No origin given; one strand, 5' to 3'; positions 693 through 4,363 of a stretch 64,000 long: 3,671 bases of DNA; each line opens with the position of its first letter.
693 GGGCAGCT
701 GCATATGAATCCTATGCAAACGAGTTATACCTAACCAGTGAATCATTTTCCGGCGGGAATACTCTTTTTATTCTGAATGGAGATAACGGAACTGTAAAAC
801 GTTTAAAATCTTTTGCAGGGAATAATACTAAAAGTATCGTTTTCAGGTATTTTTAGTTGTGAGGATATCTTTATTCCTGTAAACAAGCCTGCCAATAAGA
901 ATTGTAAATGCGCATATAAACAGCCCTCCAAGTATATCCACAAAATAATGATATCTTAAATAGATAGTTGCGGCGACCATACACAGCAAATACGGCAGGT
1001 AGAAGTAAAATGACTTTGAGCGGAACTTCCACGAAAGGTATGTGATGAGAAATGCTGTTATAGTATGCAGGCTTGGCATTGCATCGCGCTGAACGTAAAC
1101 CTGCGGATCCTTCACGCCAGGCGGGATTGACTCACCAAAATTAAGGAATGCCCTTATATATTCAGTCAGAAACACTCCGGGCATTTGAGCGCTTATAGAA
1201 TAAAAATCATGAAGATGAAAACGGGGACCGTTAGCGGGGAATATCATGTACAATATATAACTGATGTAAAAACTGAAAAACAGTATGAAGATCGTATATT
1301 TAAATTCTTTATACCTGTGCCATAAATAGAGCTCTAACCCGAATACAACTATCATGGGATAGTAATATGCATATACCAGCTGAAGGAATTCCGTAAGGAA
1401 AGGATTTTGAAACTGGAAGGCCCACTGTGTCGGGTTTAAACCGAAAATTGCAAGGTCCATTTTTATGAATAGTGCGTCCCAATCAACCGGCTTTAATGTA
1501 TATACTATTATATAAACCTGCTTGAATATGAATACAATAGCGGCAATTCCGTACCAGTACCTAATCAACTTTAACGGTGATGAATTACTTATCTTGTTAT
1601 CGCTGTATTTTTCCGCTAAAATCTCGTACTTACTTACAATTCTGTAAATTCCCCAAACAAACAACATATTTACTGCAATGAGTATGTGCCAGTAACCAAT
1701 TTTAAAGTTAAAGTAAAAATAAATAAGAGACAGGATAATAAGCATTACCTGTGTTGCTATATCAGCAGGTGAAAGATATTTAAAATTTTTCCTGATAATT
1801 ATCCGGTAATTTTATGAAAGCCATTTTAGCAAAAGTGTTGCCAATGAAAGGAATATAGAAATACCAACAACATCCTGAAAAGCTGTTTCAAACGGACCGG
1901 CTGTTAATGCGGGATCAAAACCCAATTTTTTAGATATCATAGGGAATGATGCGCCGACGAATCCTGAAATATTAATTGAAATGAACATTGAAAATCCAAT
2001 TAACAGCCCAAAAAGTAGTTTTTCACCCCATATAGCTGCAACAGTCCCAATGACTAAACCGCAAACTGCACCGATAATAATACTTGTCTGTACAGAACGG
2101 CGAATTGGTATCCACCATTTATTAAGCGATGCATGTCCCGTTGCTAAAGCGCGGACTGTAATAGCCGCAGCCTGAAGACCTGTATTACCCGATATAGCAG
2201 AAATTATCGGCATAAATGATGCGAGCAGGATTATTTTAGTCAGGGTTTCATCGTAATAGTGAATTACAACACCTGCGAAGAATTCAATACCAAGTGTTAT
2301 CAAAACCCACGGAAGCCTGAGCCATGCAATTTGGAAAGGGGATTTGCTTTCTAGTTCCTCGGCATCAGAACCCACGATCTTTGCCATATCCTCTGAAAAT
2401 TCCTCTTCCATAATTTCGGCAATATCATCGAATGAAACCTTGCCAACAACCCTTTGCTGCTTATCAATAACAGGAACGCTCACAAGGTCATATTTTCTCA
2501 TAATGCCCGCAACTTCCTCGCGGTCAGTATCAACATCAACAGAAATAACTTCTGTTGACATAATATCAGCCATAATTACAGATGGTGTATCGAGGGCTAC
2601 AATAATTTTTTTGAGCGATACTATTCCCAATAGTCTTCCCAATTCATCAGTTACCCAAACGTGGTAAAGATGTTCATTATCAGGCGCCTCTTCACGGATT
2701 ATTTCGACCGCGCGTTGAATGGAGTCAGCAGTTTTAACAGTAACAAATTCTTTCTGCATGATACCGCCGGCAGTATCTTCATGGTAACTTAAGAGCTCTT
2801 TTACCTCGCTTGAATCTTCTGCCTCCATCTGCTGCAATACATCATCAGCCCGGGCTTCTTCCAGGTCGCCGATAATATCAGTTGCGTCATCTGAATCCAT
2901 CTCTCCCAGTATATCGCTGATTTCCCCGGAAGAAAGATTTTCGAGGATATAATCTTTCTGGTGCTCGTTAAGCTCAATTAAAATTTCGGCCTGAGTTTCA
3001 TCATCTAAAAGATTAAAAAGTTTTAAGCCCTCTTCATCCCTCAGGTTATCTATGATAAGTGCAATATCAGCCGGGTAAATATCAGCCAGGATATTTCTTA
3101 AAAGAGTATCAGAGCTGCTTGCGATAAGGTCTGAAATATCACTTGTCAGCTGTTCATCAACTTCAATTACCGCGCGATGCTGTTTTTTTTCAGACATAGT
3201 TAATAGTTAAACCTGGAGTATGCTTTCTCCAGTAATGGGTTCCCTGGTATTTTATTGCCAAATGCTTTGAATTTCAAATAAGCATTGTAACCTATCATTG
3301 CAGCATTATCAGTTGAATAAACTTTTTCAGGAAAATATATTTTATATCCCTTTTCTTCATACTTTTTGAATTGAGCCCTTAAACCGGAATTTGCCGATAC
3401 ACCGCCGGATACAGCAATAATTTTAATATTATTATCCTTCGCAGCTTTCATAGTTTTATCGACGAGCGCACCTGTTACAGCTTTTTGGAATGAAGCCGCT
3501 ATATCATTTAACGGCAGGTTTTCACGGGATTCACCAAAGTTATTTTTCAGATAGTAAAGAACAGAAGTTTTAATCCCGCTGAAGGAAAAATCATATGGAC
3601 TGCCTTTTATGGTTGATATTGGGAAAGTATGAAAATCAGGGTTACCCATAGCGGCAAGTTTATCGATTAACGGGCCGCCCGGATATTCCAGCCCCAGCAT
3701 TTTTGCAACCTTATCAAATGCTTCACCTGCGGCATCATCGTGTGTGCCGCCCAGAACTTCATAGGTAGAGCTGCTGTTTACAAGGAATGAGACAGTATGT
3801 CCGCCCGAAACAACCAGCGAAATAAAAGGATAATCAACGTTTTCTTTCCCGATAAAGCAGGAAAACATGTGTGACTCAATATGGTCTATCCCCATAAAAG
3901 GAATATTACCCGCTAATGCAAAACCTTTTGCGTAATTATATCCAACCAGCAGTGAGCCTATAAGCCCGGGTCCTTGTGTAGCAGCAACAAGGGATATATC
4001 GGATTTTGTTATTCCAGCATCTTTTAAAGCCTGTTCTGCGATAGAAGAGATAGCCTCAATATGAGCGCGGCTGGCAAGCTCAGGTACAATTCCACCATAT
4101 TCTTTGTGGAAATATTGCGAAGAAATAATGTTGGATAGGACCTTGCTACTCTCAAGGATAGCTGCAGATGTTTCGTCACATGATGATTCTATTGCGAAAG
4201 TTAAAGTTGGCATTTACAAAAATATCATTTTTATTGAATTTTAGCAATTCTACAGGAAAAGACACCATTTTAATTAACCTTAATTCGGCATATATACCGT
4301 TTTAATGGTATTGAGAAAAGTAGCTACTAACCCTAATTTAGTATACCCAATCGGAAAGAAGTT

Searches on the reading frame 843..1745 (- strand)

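Call 3: search_protein_families(library=pfam, proteins=[window:843-1745:-], max_evalue=0.01)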
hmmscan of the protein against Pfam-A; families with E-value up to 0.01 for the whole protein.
window:843-1745:- (300 aa): 3 families
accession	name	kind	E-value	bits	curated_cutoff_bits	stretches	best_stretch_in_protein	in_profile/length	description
PF14378.12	PAP2_3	-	2.4e-23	83.4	27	1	102-282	11-188/190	PAP2 superfamily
PF01569.27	PAP2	-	4.6e-11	43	27.2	1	217-290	45-126/130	PAP2 superfamily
PF14360.12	PAP2_C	-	0.00069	20.6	27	1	221-282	4-69/74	PAP2 superfamily C-terminal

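Call 4: search_protein_families(library=ncbifam, proteins=[window:843-1745:-], max_evalue=0.01)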
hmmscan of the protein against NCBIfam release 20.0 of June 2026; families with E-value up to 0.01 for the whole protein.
window:843-1745:- (300 aa): 2 families
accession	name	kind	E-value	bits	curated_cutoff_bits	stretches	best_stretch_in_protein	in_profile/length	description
NF052609.1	PhinosDhcerSyn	equivalog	1.1e-06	28.3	480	1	81-283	73-281/305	phosphoinositol dihydroceramide synthase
NF008813.0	PRK11837.1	equivalog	0.0025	17.7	229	1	220-290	102-173/202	undecaprenyl-diphosphate phosphatase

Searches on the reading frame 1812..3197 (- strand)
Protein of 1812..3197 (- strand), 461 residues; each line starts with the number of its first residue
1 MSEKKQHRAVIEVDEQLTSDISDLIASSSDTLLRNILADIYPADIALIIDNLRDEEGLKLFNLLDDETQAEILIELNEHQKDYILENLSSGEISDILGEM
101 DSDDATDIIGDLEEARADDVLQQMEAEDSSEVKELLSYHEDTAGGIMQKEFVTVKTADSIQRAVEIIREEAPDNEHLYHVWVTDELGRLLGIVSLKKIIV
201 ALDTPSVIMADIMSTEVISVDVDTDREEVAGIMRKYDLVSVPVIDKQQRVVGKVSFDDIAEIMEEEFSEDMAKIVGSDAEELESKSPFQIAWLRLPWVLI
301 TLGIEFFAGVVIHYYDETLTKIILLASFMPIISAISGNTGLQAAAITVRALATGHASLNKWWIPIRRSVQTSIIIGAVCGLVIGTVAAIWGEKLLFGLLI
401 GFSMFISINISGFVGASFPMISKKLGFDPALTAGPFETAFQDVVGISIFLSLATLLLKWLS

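Call 3: search_protein_families(library=pfam, proteins=[window:1812-3197:-], max_evalue=0.01)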
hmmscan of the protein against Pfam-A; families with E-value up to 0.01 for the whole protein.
window:1812-3197:- (461 aa): 4 families
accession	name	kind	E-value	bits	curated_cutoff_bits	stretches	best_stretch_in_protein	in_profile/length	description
PF01769.21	MgtE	-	1.8e-30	106.2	27.6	1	329-451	1-124/125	Divalent cation transporter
PF03448.22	MgtE_N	-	3.5e-27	95.4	25.9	1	41-141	2-102/102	MgtE intracellular N domain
PF00571.33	CBS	-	2.1e-20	73.2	24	2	210-263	2-55/57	CBS domain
PF14841.11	FliG_M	-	8.1e-05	23.2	25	0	33-76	4-47/76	FliG middle domain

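Call 4: search_protein_families(library=ncbifam, proteins=[window:1812-3197:-], max_evalue=0.01)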
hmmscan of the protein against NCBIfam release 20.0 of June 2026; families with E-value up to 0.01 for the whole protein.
window:1812-3197:- (461 aa): 17 families
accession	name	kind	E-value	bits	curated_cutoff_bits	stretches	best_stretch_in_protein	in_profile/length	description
TIGR00400.1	mgtE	equivalog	1.6e-99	333.7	232.75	1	13-458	4-448/450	magnesium transporter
NF041552.1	TF_PrdR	equivalog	1.2e-08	33.8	795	1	143-270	8-132/577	sigma-54 dependent transcriptional regulator PrdR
TIGR01302.1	IMP_dehydrog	equivalog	2e-07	30.3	481.5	1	176-263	110-200/450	IMP dehydrogenase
NF011442.0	PRK14869.1-4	equivalog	3.7e-07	29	400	1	208-264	71-127/543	putative manganese-dependent inorganic diphosphatase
NF038279.1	TF_CBS_SpxR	exception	2.3e-06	26.6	600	1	149-272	198-314/427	CBS-HotDog domain-containing transcription factor SpxR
TIGR01186.1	proV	subfamily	1.2e-05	24.7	326.6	1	146-264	247-358/363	betaine/proline/choline family ABC transporter ATP-binding protein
NF011449.0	PRK14869.2-5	equivalog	1.6e-05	24.2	411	1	209-279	69-143/451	putative manganese-dependent inorganic diphosphatase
NF053603.1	HhpR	exception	6.5e-05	22.3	520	0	135-199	55-114/282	CBS domain-containing high hydrostatic pressure regulator HhpR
NF011443.0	PRK14869.1-5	equivalog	9.7e-05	21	335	1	209-270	71-132/546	putative manganese-dependent inorganic diphosphatase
NF053863.1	DS11_antiphage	equivalog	0.00019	20.6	260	1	214-285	82-154/305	CBS domain-containing anti-phage protein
NF041630.1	CBS_CbpB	equivalog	0.00034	20.5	125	0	231-265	35-69/143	cyclic-di-AMP-binding protein CbpB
NF005869.0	PRK07807.1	equivalog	0.00052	19.2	549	1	150-255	98-196/479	GuaB1 family IMP dehydrogenase-related protein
NF011446.0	PRK14869.2-2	equivalog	0.00053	18.5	601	1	208-262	77-131/576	putative manganese-dependent inorganic diphosphatase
NF011447.0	PRK14869.2-3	equivalog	0.00056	18.6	522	0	209-270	70-131/540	putative manganese-dependent inorganic diphosphatase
NF011441.0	PRK14869.1-3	equivalog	0.00098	17.8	753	0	217-263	78-124/548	putative manganese-dependent inorganic diphosphatase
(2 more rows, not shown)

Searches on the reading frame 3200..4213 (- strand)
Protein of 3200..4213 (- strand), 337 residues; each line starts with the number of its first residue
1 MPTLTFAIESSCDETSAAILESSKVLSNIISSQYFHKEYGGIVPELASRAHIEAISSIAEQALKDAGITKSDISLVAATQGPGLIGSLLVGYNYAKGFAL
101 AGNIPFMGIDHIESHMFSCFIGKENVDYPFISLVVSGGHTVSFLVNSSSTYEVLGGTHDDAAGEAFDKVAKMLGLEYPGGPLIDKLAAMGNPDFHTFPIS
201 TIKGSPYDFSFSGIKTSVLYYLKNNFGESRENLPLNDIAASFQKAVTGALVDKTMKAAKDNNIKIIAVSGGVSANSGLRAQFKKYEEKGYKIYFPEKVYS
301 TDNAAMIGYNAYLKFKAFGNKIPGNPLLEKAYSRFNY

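Call 3: search_protein_families(library=pfam, proteins=[window:3200-4213:-], max_evalue=0.01)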
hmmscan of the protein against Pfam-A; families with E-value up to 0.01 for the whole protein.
window:3200-4213:- (337 aa): 2 families
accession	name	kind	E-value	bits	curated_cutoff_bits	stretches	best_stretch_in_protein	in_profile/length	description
PF00814.31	TsaD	-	7.7e-89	298.3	24.8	1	24-309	1-264/264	tRNA N6-adenosine threonylcarbamoyltransferase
PF22521.2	HypF_C_2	-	3.3e-09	37.3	27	1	203-304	132-236/241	Carbamoyltransferase, Kae1-like Domain, second subdomain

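Call 4: search_protein_families(library=ncbifam, proteins=[window:3200-4213:-], max_evalue=0.01)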
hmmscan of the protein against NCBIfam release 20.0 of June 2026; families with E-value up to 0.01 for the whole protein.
window:3200-4213:- (337 aa): 6 families
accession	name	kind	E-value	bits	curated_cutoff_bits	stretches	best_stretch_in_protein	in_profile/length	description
TIGR03723.1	T6A_TsaD_YgjD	equivalog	3.1e-119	397.8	296.1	1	6-315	2-313/314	tRNA (adenosine(37)-N6)-threonylcarbamoyltransferase complex transferase subunit TsaD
TIGR00329.1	gcp_kae1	subfamily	2.6e-98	329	207.8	1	7-308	2-305/305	tRNA (adenosine(37)-N6)-threonylcarbamoyltransferase complex transferase subunit TsaD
TIGR03722.2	arch_KAE1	equivalog_domain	5.2e-52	177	375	1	7-317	3-299/323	KEOPS complex N(6)-L-threonylcarbamoyladenine synthase Kae1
NF007174.0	PRK09605.1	equivalog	1.3e-50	172.4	447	1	6-317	4-301/535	bifunctional N(6)-L-threonylcarbamoyladenine synthase/serine/threonine protein kinase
TIGR03725.1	T6A_YeaZ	equivalog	5.1e-11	42.9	69.3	1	7-114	3-96/212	tRNA (adenosine(37)-N6)-threonylcarbamoyltransferase complex dimerization subunit type 1 TsaB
TIGR00143.1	hypF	equivalog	4.1e-08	31.8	466.1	1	234-309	660-736/741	carbamoyltransferase HypF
